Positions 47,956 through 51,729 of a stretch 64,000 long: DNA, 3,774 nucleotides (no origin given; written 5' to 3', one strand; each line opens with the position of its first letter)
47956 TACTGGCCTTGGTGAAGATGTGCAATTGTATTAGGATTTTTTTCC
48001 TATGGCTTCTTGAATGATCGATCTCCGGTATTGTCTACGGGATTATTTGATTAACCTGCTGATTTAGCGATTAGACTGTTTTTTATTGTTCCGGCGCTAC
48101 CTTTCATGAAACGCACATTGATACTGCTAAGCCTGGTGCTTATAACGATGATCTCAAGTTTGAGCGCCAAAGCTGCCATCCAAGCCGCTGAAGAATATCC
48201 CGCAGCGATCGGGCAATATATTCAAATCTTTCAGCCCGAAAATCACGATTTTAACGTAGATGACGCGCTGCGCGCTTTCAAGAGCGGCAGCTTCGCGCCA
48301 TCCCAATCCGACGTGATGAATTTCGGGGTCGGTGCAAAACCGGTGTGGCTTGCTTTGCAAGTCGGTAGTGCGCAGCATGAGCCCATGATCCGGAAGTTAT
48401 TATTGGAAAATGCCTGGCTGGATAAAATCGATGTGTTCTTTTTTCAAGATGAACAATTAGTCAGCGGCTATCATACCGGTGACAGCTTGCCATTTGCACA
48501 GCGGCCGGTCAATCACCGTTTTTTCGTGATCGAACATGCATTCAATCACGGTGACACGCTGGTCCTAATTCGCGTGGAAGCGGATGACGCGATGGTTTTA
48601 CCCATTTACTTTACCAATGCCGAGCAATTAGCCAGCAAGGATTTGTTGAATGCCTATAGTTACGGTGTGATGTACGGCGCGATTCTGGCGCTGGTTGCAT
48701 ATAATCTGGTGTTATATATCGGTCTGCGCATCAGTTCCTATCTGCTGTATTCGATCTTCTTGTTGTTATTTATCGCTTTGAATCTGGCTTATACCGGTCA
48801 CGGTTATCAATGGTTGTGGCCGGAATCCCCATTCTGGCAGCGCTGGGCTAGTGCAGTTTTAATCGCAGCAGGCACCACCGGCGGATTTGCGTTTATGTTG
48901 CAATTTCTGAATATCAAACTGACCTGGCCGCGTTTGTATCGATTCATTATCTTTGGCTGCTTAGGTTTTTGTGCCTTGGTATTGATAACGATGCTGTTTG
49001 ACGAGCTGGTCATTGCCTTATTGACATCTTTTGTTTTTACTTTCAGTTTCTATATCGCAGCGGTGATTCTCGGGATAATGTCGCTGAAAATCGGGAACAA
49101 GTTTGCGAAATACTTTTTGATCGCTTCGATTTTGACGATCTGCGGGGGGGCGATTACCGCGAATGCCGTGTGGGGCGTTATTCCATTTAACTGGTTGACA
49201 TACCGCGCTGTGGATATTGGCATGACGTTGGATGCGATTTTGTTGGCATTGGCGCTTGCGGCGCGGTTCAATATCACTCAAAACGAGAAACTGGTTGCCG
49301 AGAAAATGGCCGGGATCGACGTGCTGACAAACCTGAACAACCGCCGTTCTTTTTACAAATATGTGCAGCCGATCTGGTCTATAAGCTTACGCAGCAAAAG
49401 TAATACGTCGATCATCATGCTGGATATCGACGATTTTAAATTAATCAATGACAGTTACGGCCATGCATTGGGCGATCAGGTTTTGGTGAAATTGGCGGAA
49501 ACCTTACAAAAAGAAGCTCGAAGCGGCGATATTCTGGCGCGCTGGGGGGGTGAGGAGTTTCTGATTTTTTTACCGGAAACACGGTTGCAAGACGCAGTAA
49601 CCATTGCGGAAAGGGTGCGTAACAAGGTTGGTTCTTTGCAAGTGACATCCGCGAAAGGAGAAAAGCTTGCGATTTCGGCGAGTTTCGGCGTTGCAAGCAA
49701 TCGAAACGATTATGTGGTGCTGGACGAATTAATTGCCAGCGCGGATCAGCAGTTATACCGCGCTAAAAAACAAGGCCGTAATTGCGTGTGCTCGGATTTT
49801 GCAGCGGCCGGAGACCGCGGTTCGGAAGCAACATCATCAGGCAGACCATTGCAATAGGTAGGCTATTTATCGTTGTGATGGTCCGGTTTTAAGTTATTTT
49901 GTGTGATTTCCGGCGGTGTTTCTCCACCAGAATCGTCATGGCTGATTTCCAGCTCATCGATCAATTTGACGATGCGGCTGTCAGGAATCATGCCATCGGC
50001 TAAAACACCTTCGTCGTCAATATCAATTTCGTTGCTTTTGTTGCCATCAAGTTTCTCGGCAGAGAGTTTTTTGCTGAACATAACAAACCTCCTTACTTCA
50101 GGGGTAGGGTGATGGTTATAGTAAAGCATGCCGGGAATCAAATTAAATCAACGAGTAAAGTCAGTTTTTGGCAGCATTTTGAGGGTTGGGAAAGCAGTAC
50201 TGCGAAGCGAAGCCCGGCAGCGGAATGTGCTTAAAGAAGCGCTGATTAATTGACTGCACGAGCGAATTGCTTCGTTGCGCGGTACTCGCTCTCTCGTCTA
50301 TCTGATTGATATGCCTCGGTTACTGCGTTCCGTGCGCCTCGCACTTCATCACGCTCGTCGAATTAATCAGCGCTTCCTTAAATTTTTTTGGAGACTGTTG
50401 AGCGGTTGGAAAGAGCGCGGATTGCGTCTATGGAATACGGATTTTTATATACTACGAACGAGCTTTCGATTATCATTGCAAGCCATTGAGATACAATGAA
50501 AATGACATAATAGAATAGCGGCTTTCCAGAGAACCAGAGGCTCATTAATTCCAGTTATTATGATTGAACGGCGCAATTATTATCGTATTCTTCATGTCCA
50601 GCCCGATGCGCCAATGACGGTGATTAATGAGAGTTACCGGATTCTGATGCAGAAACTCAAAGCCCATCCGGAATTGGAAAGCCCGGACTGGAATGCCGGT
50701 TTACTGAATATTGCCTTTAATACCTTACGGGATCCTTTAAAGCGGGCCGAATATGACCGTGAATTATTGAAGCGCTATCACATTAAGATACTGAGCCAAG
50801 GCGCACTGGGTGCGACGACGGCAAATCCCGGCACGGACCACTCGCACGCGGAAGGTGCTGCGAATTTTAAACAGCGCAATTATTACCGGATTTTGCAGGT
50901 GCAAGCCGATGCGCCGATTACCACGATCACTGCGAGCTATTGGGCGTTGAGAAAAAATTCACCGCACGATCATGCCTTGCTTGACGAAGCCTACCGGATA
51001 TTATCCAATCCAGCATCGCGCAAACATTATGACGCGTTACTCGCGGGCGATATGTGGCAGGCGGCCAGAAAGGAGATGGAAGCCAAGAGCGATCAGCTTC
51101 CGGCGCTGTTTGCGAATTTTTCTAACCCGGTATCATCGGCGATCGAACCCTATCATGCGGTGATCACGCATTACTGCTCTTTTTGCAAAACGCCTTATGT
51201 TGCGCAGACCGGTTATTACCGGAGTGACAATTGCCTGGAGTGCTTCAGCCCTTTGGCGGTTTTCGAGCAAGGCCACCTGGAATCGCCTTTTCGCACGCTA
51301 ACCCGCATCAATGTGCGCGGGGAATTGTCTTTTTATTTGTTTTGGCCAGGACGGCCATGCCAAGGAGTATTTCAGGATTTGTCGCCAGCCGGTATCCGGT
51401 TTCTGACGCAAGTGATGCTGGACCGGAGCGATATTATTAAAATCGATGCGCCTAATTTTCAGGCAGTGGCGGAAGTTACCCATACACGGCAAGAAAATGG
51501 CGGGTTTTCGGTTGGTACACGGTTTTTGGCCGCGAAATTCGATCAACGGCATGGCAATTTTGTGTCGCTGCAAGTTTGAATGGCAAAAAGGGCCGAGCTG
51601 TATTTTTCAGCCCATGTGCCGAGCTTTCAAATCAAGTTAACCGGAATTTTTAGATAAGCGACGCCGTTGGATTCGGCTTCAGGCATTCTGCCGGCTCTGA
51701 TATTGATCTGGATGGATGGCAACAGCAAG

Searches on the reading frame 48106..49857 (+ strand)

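Call 14: search_protein_families(library=pfam, proteins=[window:48106-49857:+], max_evalue=0.00001)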
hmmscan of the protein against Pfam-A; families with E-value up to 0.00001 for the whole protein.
window:48106-49857:+ (583 aa): 3 families
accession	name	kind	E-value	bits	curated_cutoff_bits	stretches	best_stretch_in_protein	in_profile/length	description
PF00990.26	GGDEF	-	1.3e-47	162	23.8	1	403-559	2-160/161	Diguanylate cyclase, GGDEF domain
PF07695.17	7TMR-DISM_7TM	-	7.2e-38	131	29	1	184-387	3-205/205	7TM diverse intracellular signalling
PF07696.17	7TMR-DISMED2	-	5e-26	91.7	22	1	36-169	1-134/136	7TMR-DISM extracellular 2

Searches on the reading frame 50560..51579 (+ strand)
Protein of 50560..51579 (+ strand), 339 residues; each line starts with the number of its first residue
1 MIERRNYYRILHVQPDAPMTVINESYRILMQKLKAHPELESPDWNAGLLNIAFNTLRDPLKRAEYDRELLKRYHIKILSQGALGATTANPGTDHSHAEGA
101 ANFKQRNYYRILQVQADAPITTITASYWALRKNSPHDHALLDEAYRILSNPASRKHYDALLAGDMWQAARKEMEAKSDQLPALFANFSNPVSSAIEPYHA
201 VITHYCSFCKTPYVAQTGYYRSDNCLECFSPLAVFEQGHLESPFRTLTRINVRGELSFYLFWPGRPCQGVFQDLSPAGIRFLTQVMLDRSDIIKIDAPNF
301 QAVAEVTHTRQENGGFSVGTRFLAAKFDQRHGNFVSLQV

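Call 14: search_protein_families(library=pfam, proteins=[window:50560-51579:+], max_evalue=0.00001)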
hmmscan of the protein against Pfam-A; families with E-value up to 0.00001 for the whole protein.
window:50560-51579:+ (339 aa): 1 family
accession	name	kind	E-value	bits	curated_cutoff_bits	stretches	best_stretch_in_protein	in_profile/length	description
PF00226.36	DnaJ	-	1.6e-14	54.1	27.8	1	6-66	1-63/63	DnaJ domain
